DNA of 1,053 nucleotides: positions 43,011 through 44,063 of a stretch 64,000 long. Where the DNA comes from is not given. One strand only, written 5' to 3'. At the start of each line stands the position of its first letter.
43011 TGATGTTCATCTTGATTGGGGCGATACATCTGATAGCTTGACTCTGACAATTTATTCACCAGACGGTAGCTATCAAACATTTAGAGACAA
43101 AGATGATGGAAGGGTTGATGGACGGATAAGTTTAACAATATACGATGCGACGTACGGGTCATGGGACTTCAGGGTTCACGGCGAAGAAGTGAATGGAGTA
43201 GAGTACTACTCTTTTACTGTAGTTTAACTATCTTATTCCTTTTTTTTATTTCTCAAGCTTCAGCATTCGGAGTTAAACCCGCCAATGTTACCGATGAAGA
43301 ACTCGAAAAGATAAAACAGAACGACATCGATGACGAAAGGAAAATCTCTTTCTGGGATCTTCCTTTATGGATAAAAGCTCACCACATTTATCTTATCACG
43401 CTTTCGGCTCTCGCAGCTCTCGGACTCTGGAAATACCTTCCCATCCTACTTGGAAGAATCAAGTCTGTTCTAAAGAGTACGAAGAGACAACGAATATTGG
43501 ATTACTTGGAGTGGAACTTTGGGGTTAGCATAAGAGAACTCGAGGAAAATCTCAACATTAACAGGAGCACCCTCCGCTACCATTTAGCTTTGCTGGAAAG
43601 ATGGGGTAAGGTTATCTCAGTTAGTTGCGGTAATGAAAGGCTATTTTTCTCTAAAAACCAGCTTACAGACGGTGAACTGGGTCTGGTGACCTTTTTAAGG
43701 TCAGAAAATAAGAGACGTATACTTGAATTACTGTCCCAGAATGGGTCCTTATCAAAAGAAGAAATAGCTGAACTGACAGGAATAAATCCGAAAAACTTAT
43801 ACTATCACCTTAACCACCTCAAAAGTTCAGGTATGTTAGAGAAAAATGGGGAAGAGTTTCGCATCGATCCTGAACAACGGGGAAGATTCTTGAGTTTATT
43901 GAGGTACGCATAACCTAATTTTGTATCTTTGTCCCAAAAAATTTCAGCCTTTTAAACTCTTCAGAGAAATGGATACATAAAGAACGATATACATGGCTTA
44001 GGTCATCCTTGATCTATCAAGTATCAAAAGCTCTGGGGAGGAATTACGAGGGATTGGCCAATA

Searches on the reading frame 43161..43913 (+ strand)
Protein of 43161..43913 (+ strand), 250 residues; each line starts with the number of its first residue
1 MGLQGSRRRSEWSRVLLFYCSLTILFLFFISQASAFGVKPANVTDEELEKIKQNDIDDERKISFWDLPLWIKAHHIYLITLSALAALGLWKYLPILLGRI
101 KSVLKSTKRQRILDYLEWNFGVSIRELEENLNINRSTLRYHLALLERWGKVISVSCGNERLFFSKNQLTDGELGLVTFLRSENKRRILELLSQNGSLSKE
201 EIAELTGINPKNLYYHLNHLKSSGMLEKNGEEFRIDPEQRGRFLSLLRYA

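Call 28: search_protein_families(library=ncbifam, proteins=[window:43161-43913:+], max_evalue=0.01)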
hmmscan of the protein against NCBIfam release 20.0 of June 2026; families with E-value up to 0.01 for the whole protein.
window:43161-43913:+ (250 aa): 22 families
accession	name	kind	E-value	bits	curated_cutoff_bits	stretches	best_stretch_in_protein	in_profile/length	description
NF033788.1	HTH_metalloreg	subfamily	5.8e-14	51.7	55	2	178-228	7-57/77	metalloregulator ArsR/SmtB family transcription factor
NF053660.1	ORF80_fam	equivalog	8.2e-10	38.4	95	1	183-228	3-48/70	ORF80 family leucine zipper DNA-binding protein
TIGR01884.1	cas_HTH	subfamily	3.8e-09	36.2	60.2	1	167-230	127-190/202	CRISPR-associated CARF protein Csa3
NF033789.1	repress_SdpR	subfamily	1.3e-07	31.4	100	1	179-229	5-54/79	autorepressor SdpR family transcription factor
NF010034.0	PRK13509.1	equivalog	5.3e-06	26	244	0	107-174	5-72/251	HTH-type transcriptional regulator UlaR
NF040890.1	trans_reg_YgbI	equivalog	1.1e-05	25.1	400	1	107-158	5-56/253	DNA-binding transcriptional repressor YgbI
NF053755.1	MsvR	equivalog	2.8e-05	23.9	220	1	176-229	7-59/236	transcriptional factor MsvR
NF008847.0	PRK11886.1-2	equivalog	4.6e-05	22.9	293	0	106-158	4-57/320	bifunctional biotin--[acetyl-CoA-carboxylase] ligase/biotin operon repressor BirA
TIGR04176.1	MarR_EPS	equivalog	0.0001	22.3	88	0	181-228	3-50/105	MarR family EPS-associated transcriptional regulator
NF041397.1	TranRegGlpR_Halo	equivalog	0.00016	21.4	300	0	106-150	4-48/253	HTH-type transcriptional regulator GlpR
NF007720.0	PRK10411.1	equivalog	0.00022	20.6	259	0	104-167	1-63/243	L-fucose operon activator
TIGR02702.1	SufR_cyano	equivalog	0.00029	20.6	178.8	0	183-229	2-48/208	iron-sulfur cluster biosynthesis transcriptional regulator SufR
NF007753.1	PRK10434.1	equivalog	0.0007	19.2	350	1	107-188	5-83/253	glucitol operon DNA-binding transcriptional repressor SrlR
NF053736.1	AcpB_EbpR_MafR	subfamily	0.00071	19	130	1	105-222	3-123/481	AcpB/EbpR/MafR family transcriptional regulator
NF008850.0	PRK11886.1-5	equivalog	0.00083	18.6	489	0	182-224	6-48/320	bifunctional biotin--[acetyl-CoA-carboxylase] ligase/biotin operon repressor BirA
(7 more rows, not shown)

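Call 56: search_protein_families(library=pfam, proteins=[window:43161-43913:+], max_evalue=0.001)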
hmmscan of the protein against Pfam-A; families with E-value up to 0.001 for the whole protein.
window:43161-43913:+ (250 aa): 26 families (the best 25 are shown)
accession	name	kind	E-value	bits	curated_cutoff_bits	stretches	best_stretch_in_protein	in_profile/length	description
PF13412.12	HTH_24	-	1.7e-16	60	21.9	2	181-226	2-47/48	Winged helix-turn-helix DNA-binding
PF01022.26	HTH_5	-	5.7e-15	55.4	22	1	182-228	2-47/47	Bacterial regulatory protein, arsR family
PF12840.13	HTH_20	-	7e-15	55.2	27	1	181-227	3-49/51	Helix-turn-helix domain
PF08279.18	HTH_11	-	1.5e-09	38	25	1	109-153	2-48/55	HTH domain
PF12802.13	MarR_2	-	7.7e-09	36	27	0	111-151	9-50/61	MarR family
PF21476.4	PF0610-like_N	-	8.1e-08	32.8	33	1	185-223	4-41/50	PF0610-like, N-terminal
PF09339.16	HTH_IclR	-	9.5e-08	32.1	22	0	186-229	7-51/52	IclR helix-turn-helix domain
PF25213.1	HVO_A0261_N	-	1.8e-07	31.4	35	0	178-235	7-63/86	HVO_A0261 N-terminal domain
PF25212.1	HVO_A0114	-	1.8e-06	28.1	27.6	0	181-231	21-71/84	HVO_A0114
PF23526.1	AprA_N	-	2.6e-06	28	27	0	179-227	18-66/67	AprA N-terminal domain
PF13518.12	HTH_28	-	3.6e-06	27.4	25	0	109-149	2-40/52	Helix-turn-helix domain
PF04703.18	FaeA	-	7.4e-06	26.6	20.7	0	184-228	2-47/62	FaeA-like protein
PF24266.1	HTH_HVO_0163_N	-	1.8e-05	25.2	31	0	106-165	1-60/70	HVO_0163, N-terminal HTH domain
PF02002.24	TFIIE_alpha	-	1.8e-05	25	22.9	0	181-226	12-57/105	TFIIE alpha subunit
PF01047.28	MarR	-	3.4e-05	24.1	24.6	0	185-228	6-49/59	MarR family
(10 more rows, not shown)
